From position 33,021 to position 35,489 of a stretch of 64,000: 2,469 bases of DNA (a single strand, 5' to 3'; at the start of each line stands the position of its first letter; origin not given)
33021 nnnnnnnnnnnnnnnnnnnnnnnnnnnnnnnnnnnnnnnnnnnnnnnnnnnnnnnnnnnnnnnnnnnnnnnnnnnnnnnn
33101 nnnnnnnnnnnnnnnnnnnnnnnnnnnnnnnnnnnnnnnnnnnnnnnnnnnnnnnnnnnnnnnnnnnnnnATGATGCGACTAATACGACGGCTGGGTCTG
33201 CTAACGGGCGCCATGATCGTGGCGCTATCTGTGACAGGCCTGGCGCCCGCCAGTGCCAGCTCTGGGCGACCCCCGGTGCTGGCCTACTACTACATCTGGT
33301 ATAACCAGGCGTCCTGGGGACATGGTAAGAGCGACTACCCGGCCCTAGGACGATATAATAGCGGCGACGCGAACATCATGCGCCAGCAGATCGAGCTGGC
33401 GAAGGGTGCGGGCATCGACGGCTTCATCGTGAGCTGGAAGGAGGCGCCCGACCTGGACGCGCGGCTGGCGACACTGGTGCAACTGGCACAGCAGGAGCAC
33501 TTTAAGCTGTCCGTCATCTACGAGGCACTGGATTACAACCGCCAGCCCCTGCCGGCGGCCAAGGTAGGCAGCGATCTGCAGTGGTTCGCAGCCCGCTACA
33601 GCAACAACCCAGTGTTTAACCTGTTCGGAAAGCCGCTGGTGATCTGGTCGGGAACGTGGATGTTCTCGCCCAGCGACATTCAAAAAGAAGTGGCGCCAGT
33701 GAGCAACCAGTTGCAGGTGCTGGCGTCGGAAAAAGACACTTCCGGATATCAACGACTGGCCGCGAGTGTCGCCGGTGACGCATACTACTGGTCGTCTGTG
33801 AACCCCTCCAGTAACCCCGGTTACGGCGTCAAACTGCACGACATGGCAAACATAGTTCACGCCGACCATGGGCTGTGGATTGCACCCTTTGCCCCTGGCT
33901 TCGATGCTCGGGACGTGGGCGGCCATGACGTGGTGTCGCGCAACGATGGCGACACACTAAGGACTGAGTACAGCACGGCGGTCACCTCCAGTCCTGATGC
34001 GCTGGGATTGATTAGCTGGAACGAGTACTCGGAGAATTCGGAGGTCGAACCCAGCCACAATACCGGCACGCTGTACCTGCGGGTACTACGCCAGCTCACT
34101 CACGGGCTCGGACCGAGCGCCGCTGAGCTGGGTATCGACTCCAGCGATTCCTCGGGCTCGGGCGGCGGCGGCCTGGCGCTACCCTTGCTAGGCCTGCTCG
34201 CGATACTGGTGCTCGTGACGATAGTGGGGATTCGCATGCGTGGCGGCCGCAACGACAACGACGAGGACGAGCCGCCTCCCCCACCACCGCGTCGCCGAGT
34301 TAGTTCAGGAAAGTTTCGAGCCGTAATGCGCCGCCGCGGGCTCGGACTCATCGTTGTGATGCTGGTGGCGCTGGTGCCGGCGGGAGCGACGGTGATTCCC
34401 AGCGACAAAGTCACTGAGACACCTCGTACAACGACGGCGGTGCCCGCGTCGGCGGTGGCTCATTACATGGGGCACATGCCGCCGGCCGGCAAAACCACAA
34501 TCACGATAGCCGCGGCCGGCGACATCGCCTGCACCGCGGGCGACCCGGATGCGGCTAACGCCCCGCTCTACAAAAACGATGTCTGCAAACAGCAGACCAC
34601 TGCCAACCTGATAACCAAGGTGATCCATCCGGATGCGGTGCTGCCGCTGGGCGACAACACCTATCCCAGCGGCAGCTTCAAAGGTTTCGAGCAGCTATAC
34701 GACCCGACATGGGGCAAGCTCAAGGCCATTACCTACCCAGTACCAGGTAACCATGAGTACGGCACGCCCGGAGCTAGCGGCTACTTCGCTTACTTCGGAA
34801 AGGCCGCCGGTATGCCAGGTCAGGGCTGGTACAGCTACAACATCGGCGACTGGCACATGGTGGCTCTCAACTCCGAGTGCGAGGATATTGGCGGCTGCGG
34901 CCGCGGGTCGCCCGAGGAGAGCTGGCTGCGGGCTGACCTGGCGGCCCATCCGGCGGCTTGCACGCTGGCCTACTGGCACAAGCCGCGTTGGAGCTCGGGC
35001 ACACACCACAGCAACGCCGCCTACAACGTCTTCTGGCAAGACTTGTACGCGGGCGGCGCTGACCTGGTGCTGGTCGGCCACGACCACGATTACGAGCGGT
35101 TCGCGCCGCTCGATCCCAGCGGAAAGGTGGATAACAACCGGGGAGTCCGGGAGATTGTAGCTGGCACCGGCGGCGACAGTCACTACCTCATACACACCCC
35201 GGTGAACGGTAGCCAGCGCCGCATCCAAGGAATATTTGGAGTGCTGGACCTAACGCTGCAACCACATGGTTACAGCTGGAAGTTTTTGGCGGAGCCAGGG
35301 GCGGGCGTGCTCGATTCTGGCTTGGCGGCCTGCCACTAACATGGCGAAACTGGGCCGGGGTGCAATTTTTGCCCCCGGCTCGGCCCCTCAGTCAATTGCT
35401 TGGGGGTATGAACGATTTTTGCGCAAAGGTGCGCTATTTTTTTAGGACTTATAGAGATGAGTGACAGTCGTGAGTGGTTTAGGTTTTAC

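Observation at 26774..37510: Complete three-part extracytoplasmic glycosylation system embedded with three secreted phosphoesterases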

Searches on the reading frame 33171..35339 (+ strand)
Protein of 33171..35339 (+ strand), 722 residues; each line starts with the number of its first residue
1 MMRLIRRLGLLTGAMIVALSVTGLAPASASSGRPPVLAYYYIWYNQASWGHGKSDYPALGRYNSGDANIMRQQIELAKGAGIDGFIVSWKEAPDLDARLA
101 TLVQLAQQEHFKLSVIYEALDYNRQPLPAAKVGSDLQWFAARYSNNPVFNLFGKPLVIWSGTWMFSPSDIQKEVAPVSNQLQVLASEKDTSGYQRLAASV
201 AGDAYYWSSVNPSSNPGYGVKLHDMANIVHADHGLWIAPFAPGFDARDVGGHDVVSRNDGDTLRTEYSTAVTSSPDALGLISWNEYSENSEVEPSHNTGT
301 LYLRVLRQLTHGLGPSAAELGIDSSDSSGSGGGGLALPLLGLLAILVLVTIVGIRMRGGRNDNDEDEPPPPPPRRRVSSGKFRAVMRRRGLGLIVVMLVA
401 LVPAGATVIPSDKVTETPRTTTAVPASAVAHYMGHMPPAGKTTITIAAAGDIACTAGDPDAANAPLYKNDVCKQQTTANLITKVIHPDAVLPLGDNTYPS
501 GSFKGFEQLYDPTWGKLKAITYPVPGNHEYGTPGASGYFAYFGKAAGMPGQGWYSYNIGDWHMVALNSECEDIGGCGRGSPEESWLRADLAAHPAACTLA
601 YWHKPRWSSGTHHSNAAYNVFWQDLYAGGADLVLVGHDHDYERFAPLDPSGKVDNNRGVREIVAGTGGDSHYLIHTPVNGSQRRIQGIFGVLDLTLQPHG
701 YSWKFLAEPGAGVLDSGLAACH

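Call 3: search_protein_families(library=pfam, proteins=[window:33171-35339:+], max_evalue=0.01)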
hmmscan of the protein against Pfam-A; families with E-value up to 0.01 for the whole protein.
window:33171-35339:+ (722 aa): 4 families
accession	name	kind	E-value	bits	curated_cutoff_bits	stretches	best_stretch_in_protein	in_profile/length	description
PF03659.20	Glyco_hydro_71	-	4.7e-11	42.6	34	1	66-297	14-243/375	Glycosyl hydrolase family 71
PF16317.11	Glyco_hydro_99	-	1.2e-10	41.5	33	1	52-295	55-307/341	Glycosyl hydrolase family 99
PF00149.33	Metallophos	-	3.5e-09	37.8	21.5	1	446-641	3-191/191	Calcineurin-like phosphoesterase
PF14307.12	Glyco_tran_WbsX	-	3e-06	27.4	25.1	0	50-87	38-76/350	Glycosyltransferase WbsX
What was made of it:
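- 33171..35339 (+): Fusion protein, in order: signal peptide; GH99-like TIM-barrel hydrolase (catalytic WNEYSEN at 34017-34037); TM hairpin (about 34176-34406) with a Pro-rich cytoplasmic loop; metallophosphoesterase ectodomain (motifs GD, GDNTY, GNHEY, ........; 34509-35099). Glyco_hydro_71, Glyco_hydro_99 and Metallophos hits (call 3).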

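Call 4: search_protein_families(library=ncbifam, proteins=[window:33171-35339:+], max_evalue=0.01)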
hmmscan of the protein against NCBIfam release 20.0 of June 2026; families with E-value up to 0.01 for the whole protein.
window:33171-35339:+ (722 aa): 0 families

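Call 27: search_solved_structures(query=window:33171-35339:+, max_evalue=1)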
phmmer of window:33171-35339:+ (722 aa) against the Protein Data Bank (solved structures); distinct sequences matched with E-value up to 1: 15.
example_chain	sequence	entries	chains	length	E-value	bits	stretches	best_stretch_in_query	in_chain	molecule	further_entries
4ad1_A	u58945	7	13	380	6.5e-10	41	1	54-295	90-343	GLYCOSYL HYDROLASE FAMILY 71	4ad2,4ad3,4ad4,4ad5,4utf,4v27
5lyr_A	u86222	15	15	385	6.7e-10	40.9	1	54-295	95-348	Glycosyl hydrolase family 71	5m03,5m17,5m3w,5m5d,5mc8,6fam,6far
4v28_A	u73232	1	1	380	1.7e-09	39.6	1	54-295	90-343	GLYCOSYL HYDROLASE FAMILY 71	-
6fwo_A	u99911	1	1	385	1.7e-09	39.6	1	54-295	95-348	Glycosyl hydrolase family 71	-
5mel_A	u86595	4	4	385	1.7e-09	39.6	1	54-295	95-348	Glycosyl hydrolase family 71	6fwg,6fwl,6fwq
4acy_A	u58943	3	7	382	2.6e-07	32.4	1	55-295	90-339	ENDO-ALPHA-MANNOSIDASE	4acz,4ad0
4acz_B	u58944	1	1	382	2.7e-07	32.3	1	55-295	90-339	ENDO-ALPHA-MANNOSIDASE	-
6gja_A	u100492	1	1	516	1.2e-05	26.9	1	523-678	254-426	Purple acid phosphatase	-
6git_A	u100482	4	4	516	1.4e-05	26.6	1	523-678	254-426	Purple acid phosphatase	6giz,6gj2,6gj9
1qhw_A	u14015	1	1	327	0.0064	17.8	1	579-644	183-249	PROTEIN (PURPLE ACID PHOSPHATASE)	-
1qfc_A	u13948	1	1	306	0.0067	17.8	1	579-644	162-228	PROTEIN (PURPLE ACID PHOSPHATASE)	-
2bq8_X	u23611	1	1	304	0.024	16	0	582-644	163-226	TARTRATE-RESISTANT ACID PHOSPHATASE TYPE 5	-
1war_A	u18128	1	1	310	0.025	15.9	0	582-644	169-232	HUMAN PURPLE ACID PHOSPHATASE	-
6zdc_A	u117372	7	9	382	0.039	15.3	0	52-150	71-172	Glycoprotein endo-alpha-1,2-mannosidase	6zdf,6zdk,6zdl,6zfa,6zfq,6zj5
6zfn_AAA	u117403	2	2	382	0.095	14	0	52-150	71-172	Glycoprotein endo-alpha-1,2-mannosidase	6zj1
